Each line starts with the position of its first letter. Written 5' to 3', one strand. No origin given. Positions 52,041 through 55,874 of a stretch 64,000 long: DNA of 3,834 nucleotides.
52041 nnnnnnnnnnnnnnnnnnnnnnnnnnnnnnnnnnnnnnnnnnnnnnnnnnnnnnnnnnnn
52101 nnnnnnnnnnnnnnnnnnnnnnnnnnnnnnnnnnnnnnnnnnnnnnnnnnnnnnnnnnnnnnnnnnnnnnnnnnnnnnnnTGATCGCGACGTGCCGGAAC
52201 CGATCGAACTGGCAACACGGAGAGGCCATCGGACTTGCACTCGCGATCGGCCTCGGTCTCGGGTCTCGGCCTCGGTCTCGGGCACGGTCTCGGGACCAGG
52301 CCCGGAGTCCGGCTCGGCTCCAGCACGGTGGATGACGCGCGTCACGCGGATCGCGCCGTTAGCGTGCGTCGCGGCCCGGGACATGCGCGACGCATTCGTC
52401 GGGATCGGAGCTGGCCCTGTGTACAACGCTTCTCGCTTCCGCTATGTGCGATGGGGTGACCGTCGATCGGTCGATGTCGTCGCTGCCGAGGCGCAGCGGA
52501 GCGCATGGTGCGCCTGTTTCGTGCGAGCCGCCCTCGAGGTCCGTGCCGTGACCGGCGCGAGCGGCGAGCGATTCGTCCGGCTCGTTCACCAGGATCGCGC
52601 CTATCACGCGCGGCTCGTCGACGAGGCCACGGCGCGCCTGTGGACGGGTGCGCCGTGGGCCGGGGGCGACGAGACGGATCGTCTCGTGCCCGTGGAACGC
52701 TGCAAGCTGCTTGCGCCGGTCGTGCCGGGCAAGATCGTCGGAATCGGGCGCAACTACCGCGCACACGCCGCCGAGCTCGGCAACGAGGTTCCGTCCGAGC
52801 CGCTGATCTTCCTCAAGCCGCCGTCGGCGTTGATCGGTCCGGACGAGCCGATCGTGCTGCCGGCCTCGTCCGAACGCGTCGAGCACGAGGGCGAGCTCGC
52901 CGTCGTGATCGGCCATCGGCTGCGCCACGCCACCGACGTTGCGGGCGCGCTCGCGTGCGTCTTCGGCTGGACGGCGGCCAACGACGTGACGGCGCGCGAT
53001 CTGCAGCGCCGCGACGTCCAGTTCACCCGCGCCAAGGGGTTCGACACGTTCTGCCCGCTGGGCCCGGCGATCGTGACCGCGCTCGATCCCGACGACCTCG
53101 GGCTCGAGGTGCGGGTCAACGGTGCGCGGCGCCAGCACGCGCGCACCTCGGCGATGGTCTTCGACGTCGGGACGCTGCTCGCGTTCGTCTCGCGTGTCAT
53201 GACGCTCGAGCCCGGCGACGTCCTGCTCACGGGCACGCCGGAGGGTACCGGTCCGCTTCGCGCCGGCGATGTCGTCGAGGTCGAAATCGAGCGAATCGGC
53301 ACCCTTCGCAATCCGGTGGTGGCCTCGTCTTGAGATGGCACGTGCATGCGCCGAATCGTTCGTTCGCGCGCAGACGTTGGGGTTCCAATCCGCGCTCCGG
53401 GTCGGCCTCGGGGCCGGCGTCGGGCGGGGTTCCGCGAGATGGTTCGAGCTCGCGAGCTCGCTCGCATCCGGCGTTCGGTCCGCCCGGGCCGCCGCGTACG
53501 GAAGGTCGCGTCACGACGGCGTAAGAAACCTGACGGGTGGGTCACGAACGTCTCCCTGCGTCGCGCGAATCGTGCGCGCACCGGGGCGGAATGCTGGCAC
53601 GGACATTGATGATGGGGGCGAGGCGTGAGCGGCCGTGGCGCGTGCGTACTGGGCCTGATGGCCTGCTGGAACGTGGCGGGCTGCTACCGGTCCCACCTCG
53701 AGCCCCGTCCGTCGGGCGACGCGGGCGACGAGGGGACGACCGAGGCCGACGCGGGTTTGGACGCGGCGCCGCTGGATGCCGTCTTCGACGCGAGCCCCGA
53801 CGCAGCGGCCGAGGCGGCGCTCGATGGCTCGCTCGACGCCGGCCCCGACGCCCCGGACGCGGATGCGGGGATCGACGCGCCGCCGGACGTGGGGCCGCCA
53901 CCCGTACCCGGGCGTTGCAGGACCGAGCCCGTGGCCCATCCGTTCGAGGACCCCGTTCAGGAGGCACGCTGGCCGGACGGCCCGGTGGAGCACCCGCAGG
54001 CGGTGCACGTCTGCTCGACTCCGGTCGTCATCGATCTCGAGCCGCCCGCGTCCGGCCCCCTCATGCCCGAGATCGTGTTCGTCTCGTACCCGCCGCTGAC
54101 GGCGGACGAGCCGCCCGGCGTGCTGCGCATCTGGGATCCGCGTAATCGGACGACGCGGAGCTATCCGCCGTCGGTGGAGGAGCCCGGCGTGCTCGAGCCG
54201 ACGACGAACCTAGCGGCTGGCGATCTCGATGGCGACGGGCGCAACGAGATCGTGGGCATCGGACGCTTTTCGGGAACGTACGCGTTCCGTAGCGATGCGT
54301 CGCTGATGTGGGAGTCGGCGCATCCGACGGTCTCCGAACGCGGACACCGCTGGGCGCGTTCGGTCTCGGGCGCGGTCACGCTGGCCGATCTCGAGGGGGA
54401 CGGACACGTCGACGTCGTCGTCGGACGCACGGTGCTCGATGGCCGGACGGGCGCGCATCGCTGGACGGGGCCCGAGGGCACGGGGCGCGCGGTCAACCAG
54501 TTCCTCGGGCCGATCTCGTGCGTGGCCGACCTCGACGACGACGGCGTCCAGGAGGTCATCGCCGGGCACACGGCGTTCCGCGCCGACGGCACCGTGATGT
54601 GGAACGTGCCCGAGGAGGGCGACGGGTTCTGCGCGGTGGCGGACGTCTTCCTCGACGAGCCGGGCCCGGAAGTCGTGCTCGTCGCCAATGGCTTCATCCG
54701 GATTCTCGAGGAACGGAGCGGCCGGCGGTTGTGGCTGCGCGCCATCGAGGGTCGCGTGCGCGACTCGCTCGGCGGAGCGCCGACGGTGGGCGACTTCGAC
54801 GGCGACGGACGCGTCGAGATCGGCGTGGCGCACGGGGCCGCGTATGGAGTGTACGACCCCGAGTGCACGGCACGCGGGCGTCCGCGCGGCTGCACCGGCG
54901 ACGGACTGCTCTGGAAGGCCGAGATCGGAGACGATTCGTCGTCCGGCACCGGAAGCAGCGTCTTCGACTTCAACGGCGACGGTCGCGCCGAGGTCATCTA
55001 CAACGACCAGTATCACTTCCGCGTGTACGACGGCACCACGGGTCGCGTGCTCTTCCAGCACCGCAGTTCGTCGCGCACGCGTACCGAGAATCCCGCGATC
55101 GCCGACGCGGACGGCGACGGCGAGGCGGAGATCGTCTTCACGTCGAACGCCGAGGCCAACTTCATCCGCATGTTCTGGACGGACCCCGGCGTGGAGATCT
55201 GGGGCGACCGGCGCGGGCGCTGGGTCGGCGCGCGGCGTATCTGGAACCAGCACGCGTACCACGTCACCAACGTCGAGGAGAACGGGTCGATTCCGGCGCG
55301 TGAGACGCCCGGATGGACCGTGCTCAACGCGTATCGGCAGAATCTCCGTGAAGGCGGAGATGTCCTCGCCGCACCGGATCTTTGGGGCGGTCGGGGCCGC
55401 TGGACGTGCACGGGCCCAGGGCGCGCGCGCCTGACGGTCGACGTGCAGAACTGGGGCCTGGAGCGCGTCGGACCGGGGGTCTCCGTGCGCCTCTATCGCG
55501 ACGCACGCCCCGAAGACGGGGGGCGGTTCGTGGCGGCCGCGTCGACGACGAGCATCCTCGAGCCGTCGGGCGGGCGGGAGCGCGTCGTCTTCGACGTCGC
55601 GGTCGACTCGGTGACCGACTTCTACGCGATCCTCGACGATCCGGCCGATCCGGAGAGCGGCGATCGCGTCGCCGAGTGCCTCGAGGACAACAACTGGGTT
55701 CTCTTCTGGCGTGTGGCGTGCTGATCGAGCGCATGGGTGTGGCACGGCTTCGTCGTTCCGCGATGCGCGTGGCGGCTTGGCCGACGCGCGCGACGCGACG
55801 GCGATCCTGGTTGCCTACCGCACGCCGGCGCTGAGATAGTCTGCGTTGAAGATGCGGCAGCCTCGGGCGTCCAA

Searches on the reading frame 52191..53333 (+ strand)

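Call 19: search_protein_families(library=pfam, proteins=[window:52191-53333:+], max_evalue=0.01)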
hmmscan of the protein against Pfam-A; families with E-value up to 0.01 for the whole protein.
window:52191-53333:+ (380 aa): 2 families
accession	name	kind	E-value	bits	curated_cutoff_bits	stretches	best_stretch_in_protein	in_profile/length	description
PF01557.24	FAA_hydrolase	-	3.3e-70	236.5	23.9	1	181-377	1-214/214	Fumarylacetoacetate (FAA) hydrolase C-terminal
PF10370.14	Rv2993c-like_N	-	4.7e-08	34.2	21.3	1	127-176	2-50/50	Rv2993c-like, N-terminal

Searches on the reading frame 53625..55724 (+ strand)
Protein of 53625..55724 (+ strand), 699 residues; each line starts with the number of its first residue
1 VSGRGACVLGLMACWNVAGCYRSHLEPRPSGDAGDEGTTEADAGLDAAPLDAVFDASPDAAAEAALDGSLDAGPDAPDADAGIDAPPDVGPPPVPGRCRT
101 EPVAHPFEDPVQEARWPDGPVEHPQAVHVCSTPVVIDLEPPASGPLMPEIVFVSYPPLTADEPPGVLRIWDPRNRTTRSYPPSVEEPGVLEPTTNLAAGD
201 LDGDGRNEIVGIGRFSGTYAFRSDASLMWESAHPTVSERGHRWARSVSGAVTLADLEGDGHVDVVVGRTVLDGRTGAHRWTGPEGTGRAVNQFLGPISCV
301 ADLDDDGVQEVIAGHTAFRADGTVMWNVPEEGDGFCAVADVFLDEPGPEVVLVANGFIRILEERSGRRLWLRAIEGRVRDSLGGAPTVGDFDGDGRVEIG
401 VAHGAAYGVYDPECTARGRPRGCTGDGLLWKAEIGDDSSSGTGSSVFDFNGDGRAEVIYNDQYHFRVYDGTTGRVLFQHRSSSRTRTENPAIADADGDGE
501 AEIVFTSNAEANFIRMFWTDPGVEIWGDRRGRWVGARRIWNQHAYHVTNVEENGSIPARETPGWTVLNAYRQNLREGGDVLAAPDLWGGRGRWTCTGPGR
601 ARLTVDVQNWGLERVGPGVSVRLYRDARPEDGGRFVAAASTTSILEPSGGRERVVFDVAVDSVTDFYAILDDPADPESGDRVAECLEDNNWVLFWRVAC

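Call 47: find_encoding_contigs(protein=window:53625-55724:+, flank=10000, max_places=1)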
Protein window:53625-55724:+ (699 aa): 1 contig read that carries it; 1 place shown.
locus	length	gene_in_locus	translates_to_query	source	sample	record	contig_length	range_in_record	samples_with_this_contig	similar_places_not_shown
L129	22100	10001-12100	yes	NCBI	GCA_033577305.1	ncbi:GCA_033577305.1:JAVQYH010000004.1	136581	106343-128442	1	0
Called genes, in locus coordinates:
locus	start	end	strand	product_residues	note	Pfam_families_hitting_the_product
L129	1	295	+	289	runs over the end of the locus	PF02195:ParB_N, PF17762:HTH_ParB, PF23552:ParB_C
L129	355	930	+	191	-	PF01871:AMMECR1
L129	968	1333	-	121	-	PF01245:Ribosomal_L19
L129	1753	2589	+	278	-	PF02673:BacA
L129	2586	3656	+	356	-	PF00483:NTP_transferase, PF12804:NTP_transf_3 (weak), PF22640:ManC_GMP_beta-helix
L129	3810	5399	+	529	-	PF00089:Trypsin, PF10459:Peptidase_S46 (faint), PF13365:Trypsin_2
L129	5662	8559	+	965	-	PF00326:Peptidase_S9 (weak), PF06904:Extensin-like_C (weak)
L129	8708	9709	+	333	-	PF10370:Rv2993c-like_N, PF01557:FAA_hydrolase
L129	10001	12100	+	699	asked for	PF01839:FG-GAP (faint), PF21348:RGL11_C (faint), PF13517:FG-GAP_3 (weak)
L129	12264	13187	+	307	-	PF13646:HEAT_2, PF02985:HEAT (faint)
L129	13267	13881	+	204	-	-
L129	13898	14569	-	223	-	-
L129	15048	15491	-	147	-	-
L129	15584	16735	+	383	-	PF00291:PALP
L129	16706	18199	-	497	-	PF06452:CBM9_1, PF16011:CBM9_2 (weak)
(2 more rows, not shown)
